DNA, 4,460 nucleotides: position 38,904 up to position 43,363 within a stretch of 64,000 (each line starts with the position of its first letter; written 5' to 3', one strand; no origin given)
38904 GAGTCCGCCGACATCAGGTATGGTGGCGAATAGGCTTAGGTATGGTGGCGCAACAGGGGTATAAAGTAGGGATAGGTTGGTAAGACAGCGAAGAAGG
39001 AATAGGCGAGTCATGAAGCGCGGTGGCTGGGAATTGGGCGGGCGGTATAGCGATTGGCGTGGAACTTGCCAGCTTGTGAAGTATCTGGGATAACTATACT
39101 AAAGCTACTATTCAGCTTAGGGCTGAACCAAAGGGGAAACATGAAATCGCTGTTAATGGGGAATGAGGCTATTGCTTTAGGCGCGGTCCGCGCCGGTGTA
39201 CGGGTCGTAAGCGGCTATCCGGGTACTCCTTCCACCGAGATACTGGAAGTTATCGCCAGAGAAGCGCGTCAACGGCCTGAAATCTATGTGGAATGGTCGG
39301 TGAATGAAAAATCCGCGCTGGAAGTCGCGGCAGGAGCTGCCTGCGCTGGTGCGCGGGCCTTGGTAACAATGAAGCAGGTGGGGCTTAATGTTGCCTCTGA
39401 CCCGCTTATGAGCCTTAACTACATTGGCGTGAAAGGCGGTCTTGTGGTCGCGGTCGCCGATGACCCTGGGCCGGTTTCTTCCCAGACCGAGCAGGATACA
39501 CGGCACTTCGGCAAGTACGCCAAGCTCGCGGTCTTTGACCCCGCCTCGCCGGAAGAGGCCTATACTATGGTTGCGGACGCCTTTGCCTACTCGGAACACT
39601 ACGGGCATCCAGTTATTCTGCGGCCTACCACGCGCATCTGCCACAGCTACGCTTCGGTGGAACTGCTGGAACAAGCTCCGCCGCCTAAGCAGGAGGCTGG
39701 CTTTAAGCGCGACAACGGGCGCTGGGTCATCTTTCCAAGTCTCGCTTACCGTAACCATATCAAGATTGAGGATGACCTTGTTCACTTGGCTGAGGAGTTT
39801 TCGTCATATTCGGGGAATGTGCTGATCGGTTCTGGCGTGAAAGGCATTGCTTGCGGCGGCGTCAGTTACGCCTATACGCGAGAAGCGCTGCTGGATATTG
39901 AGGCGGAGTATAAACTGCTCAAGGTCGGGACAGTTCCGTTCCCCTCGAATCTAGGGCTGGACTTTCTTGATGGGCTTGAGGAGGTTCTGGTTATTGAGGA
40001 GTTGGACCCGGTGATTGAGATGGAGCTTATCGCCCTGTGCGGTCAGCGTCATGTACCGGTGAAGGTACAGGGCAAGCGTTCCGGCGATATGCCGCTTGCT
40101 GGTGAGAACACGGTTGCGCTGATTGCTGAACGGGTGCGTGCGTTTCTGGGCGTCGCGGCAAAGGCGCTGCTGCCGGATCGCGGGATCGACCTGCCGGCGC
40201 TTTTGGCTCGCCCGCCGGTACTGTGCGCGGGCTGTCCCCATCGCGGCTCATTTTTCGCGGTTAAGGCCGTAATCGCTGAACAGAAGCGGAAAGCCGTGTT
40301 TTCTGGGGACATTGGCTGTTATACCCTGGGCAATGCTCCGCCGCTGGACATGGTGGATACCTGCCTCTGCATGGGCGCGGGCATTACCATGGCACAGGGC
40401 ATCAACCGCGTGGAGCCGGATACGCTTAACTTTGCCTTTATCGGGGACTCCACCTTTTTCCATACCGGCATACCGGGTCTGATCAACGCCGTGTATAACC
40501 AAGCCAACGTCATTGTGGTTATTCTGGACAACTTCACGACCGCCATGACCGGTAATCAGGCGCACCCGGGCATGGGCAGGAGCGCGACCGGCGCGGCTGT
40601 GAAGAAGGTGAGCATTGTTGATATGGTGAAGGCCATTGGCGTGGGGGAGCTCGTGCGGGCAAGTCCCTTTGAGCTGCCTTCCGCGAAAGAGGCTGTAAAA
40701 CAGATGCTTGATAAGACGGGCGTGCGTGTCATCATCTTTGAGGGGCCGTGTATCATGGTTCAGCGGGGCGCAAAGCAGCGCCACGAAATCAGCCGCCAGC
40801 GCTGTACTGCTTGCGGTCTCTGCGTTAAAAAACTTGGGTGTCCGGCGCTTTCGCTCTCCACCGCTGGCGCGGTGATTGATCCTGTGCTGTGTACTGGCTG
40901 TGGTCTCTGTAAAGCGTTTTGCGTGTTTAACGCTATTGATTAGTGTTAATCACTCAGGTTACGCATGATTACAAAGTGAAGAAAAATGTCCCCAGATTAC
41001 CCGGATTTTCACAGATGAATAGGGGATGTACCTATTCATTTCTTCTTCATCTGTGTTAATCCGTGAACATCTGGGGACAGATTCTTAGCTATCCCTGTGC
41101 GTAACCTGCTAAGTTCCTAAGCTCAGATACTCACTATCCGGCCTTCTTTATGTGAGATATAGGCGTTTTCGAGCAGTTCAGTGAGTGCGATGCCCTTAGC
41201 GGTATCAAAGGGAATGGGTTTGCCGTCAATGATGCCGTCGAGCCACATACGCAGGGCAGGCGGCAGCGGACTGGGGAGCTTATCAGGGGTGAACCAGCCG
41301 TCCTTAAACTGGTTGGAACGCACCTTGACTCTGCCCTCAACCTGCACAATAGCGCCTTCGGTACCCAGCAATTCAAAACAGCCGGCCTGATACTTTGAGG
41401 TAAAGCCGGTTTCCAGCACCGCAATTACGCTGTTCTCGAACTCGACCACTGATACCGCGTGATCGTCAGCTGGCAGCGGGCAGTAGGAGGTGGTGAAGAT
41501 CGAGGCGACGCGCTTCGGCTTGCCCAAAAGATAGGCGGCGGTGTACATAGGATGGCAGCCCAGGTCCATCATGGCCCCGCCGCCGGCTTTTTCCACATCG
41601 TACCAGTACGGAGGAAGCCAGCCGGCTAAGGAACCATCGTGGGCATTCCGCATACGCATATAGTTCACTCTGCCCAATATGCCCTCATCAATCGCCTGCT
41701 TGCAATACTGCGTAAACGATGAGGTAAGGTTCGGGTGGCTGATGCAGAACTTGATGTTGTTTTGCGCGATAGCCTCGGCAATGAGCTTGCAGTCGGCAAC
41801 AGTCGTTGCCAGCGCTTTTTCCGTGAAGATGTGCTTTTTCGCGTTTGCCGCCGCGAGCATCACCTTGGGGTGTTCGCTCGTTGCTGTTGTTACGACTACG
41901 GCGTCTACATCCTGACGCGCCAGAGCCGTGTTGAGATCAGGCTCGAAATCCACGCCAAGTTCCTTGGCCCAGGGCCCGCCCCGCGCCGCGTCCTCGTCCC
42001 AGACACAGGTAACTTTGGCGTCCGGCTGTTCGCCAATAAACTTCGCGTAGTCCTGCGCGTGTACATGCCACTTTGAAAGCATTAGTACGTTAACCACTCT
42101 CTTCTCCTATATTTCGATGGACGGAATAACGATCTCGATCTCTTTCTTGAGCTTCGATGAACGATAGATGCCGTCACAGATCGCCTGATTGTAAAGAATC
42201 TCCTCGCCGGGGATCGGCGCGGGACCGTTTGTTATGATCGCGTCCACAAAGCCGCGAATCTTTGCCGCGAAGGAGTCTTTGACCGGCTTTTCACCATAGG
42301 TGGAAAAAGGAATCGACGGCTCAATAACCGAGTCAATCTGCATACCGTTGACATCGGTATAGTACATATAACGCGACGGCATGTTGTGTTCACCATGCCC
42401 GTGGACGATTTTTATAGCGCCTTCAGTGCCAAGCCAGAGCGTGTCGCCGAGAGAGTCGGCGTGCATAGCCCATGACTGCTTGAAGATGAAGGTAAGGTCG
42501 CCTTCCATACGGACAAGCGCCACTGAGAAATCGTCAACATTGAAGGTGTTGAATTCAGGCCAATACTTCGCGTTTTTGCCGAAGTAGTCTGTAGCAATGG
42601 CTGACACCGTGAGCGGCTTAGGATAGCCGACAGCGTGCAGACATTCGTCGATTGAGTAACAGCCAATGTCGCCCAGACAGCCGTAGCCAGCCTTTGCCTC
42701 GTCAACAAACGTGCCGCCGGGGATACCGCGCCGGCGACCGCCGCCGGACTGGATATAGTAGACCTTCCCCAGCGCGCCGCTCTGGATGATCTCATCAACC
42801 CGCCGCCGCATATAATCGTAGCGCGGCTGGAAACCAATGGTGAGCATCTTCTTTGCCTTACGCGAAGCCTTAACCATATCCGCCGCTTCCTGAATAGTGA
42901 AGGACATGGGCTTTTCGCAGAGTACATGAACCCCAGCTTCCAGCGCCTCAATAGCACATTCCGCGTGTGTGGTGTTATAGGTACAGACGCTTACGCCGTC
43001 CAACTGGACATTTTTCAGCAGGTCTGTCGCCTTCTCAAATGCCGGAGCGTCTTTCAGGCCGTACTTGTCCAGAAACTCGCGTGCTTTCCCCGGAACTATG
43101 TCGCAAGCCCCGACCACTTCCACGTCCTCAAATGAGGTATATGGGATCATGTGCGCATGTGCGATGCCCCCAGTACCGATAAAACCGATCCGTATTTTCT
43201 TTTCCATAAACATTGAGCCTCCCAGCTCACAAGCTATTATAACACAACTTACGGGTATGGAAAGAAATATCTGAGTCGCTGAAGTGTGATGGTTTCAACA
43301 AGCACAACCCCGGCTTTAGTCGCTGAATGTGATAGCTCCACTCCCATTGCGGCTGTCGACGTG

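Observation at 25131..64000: Five intergenic tandem arrays in 64 kb with a period locked to 21 or 23 bp, each with its own unit sequence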

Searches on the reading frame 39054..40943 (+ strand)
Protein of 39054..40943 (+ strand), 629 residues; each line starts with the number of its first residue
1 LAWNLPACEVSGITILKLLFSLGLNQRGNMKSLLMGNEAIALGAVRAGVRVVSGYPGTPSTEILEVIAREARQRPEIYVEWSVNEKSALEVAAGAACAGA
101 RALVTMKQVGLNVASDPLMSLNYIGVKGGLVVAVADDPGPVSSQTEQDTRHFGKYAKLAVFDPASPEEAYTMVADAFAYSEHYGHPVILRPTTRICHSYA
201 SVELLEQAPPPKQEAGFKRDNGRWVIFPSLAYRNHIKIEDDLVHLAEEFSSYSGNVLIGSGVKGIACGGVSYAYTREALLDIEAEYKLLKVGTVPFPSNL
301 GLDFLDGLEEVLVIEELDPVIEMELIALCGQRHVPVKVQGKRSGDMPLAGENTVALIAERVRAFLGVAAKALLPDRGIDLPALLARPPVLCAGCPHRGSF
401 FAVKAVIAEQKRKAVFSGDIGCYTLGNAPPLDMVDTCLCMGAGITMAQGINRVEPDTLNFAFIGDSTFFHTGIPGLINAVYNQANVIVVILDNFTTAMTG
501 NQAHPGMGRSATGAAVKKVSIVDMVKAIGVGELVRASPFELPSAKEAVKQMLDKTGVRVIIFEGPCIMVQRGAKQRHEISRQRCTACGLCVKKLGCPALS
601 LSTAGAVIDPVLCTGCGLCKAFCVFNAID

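Call 10: search_protein_families(library=pfam, proteins=[window:39054-40943:+])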
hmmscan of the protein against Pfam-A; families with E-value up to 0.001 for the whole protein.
window:39054-40943:+ (629 aa): 3 families
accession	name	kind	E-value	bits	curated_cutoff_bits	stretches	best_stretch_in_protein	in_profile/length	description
PF02775.26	TPP_enzyme_C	-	1.4e-22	80.6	21.9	1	419-561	1-150/151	Thiamine pyrophosphate enzyme, C-terminal TPP binding domain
PF01855.24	POR_N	-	2.4e-17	63.9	27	1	43-208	2-171/231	Pyruvate flavodoxin/ferredoxin oxidoreductase, thiamine diP-bdg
PF00037.32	Fer4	-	6.4e-06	26.2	21.1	0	607-628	2-23/24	4Fe-4S binding domain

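Call 51: find_related_loci(query=window:39054-40943:+, collection=metagenome_contigs, flank=10000)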
Query window:39054-40943:+ (629 aa) in metagenome_contigs; peptide patterns used: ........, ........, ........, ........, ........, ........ (x = any residue, [..] = any of these).
600 stretches matched a pattern (row limit reached: there are more); 558 encode a relative of the query (tblastn E <= 1e-3); the best 80 are kept; 80 distinct loci.
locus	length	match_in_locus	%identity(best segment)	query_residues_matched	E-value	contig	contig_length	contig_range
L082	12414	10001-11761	66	33-628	0e+0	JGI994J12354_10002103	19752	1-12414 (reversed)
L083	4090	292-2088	63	31-628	0e+0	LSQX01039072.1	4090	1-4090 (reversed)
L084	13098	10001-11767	63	31-628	0e+0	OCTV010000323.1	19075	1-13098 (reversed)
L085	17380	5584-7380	65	32-628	0e+0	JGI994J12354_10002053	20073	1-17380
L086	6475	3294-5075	63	31-628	0e+0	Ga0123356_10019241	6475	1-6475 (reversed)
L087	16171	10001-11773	63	31-628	0e+0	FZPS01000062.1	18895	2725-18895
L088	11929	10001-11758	63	31-628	0e+0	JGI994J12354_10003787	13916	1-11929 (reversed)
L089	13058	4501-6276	64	31-628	0e+0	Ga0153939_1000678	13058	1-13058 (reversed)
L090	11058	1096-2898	62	18-628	0e+0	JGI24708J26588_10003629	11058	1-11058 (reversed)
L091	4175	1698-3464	64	31-629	0e+0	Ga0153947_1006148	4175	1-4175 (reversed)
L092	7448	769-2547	61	29-628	0e+0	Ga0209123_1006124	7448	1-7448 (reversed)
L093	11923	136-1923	60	26-628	0e+0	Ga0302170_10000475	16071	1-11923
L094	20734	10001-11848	62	30-628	0e+0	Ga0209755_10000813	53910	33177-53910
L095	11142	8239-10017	62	31-628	0e+0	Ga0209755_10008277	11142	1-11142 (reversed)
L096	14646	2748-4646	60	31-629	0e+0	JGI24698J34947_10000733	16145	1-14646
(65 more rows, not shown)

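Call 62: find_homologous_proteins(query=window:39144-40943:+, max_evalue=1e-150)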
Query window:39144-40943:+ (599 aa): 7950 proteins with E <= 1e-150 among 8000 candidates; the best 120 are listed.
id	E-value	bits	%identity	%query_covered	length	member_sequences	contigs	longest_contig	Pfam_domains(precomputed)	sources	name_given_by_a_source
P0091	0.0e+0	1242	92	100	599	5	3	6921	PF01855.25,PF02775.27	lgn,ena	-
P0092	0.0e+0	1203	90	100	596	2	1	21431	PF01855.25,PF02775.27,PF00037.33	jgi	jgi:indolepyruvate ferredoxin oxidoreductase alpha subunit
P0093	0.0e+0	1172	87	100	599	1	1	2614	PF01855.25,PF02775.27,PF00037.33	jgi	jgi:indolepyruvate ferredoxin oxidoreductase alpha subunit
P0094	0.0e+0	1171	87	100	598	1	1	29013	PF01855.25,PF02775.27,PF00037.33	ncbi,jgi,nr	ncbi:MAG: indolepyruvate ferredoxin oxidoreductase subunit alpha [Treponema sp.]|jgi:indolepyruvate 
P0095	0.0e+0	1130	83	100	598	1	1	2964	PF01855.25,PF02775.27,PF00037.33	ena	-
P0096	0.0e+0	1079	80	100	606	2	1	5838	PF01855.25,PF02775.27,PF12797.13,PF12837.13,PF00037.33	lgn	-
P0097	2.1e-279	946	71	99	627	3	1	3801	PF01855.25,PF02775.27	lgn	-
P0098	8.7e-278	941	72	100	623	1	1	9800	PF01855.25,PF02775.27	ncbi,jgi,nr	ncbi:MAG: indolepyruvate ferredoxin oxidoreductase subunit alpha [Treponema sp.]|jgi:indolepyruvate 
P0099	1.7e-277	940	70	99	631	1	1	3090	PF01855.25,PF02775.27,PF00037.33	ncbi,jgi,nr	ncbi:MAG: indolepyruvate ferredoxin oxidoreductase subunit alpha [Treponema sp.]|jgi:indolepyruvate 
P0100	2.9e-276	936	70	99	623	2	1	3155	PF01855.25,PF02775.27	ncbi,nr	ncbi:MAG: indolepyruvate ferredoxin oxidoreductase subunit alpha [Treponema sp.]|nr:indolepyruvate f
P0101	3.6e-274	929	70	99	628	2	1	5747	PF01855.25,PF02775.27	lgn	-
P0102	5.3e-272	922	69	100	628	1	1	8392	PF01855.25,PF02775.27,PF12838.13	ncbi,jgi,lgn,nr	ncbi:MAG: indolepyruvate ferredoxin oxidoreductase subunit alpha [Treponema sp.]|jgi:indolepyruvate 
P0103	6.6e-271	918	68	100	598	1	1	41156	PF01855.25,PF02775.27,PF00037.33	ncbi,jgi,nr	ncbi:MAG: indolepyruvate ferredoxin oxidoreductase subunit alpha [Oscillospiraceae bacterium]|jgi:in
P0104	7.1e-265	898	68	99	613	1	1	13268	PF01855.25,PF02775.27,PF00037.33,PF12838.13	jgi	jgi:indolepyruvate ferredoxin oxidoreductase alpha subunit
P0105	5.2e-264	896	68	99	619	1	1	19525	PF01855.25,PF02775.27,PF00037.33,PF13187.12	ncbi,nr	ncbi:indolepyruvate ferredoxin oxidoreductase subunit alpha [Spirochaetia bacterium]|nr:indolepyruva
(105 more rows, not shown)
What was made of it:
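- Checked: The 225-bp figure uses the true iorA start at 39144, set by 596-599-aa homologues (calls 51, 62).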

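Call 63: find_encoding_contigs(protein=P0092, flank=8000, max_places=3)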
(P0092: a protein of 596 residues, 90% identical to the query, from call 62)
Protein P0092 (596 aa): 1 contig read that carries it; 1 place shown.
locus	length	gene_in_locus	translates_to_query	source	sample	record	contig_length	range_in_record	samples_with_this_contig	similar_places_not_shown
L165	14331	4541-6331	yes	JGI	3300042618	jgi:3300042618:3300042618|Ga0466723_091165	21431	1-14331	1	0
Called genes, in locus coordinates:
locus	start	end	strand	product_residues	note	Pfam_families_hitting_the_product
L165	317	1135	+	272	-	PF01643:Acyl-ACP_TE, PF13279:4HBT_2 (weak), PF20791:Acyl-ACP_TE_C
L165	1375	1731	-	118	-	PF01381:HTH_3 (weak), PF07022:Phage_CI_repr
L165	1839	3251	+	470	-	PF03062:MBOAT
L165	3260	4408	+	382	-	-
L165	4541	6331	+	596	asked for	PF01855:POR_N, PF02775:TPP_enzyme_C, PF00037:Fer4 (faint)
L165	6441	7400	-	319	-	PF01408:GFO_IDH_MocA, PF02894:GFO_IDH_MocA_C, PF22725:GFO_IDH_MocA_C3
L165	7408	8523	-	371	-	PF01408:GFO_IDH_MocA, PF22725:GFO_IDH_MocA_C3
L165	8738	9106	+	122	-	PF01475:FUR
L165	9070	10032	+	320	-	PF01297:ZnuA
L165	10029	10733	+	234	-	PF00005:ABC_tran, PF02463:SMC_N (faint), PF13304:AAA_21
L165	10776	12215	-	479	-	PF02646:RmuC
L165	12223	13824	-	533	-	PF02142:MGS, PF01808:AICARFT_IMPCHas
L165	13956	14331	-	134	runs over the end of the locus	-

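Call 64: find_encoding_contigs(protein=P0094, flank=8000, max_places=3)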
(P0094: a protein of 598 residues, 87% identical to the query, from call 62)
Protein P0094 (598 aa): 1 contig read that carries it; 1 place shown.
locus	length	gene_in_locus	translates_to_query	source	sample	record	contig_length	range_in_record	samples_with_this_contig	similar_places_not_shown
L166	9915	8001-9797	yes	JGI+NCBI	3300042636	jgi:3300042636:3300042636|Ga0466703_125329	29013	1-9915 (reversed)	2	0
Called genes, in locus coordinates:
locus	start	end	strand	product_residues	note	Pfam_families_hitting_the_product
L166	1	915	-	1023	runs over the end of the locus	PF02837:Glyco_hydro_2_N, PF00703:Glyco_hydro_2, PF02836:Glyco_hydro_2_C, PF16353:LacZ_4, PF02929:Bgal_small_N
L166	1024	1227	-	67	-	PF01165:Ribosomal_S21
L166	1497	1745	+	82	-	-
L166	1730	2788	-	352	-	PF00535:Glycos_transf_2, PF13641:Glyco_tranf_2_3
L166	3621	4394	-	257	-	-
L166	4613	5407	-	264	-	PF00696:AA_kinase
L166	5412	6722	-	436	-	PF00171:Aldedh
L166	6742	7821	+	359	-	PF01522:Polysacc_deac_1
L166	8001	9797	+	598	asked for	PF01855:POR_N, PF02775:TPP_enzyme_C, PF00037:Fer4 (weak)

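Call 65: find_encoding_contigs(protein=P0091, flank=8000, max_places=4)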
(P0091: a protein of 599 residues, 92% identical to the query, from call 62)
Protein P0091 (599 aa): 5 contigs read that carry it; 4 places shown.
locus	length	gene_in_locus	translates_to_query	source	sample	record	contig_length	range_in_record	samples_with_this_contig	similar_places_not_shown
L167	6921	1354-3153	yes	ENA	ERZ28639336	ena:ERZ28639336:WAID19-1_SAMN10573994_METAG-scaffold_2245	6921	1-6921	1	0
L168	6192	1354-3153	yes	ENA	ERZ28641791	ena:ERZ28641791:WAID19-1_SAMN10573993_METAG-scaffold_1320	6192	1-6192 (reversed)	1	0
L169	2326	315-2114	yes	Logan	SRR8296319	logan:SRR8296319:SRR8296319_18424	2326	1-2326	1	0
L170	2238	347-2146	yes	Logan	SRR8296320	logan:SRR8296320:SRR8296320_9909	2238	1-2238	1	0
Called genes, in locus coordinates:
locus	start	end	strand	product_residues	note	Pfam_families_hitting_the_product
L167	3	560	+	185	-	?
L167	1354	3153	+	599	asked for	PF01855:POR_N, PF02775:TPP_enzyme_C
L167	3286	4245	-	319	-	PF01408:GFO_IDH_MocA, PF02894:GFO_IDH_MocA_C, PF22725:GFO_IDH_MocA_C3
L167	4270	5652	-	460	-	PF01408:GFO_IDH_MocA, PF22725:GFO_IDH_MocA_C3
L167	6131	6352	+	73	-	-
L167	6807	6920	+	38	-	?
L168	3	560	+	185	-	?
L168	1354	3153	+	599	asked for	PF01855:POR_N, PF02775:TPP_enzyme_C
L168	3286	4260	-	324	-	PF01408:GFO_IDH_MocA, PF22725:GFO_IDH_MocA_C3, PF02894:GFO_IDH_MocA_C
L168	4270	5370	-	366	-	PF01408:GFO_IDH_MocA, PF22725:GFO_IDH_MocA_C3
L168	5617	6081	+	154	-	-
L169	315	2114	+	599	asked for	PF01855:POR_N, PF02775:TPP_enzyme_C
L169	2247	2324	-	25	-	?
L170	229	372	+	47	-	-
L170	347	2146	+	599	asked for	PF01855:POR_N, PF02775:TPP_enzyme_C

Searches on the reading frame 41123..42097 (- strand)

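Call 19: search_protein_families(library=pfam, proteins=[window:41123-42097:-], max_evalue=0.00001)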
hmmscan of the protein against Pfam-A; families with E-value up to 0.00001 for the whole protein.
window:41123-42097:- (324 aa): 3 families
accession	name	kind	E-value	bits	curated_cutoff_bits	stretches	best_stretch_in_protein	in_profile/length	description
PF22725.1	GFO_IDH_MocA_C3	-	4.9e-25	88.4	27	1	130-250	2-123/124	GFO/IDH/MocA C-terminal domain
PF02894.22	GFO_IDH_MocA_C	-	1.1e-17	65.1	22.9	1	133-323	1-217/218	Oxidoreductase family, C-terminal alpha/beta domain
PF01408.29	GFO_IDH_MocA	-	8.1e-17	62.5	24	1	15-117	13-116/120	Oxidoreductase family, NAD-binding Rossmann fold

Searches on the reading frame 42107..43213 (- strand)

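Call 19: search_protein_families(library=pfam, proteins=[window:42107-43213:-], max_evalue=0.00001)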
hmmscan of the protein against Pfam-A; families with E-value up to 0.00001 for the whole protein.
window:42107-43213:- (368 aa): 2 families
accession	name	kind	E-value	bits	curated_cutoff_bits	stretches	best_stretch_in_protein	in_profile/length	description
PF01408.29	GFO_IDH_MocA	-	2.7e-27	96.3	24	1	7-128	1-120/120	Oxidoreductase family, NAD-binding Rossmann fold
PF22725.1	GFO_IDH_MocA_C3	-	4.1e-15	56.3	27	1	137-267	2-123/124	GFO/IDH/MocA C-terminal domain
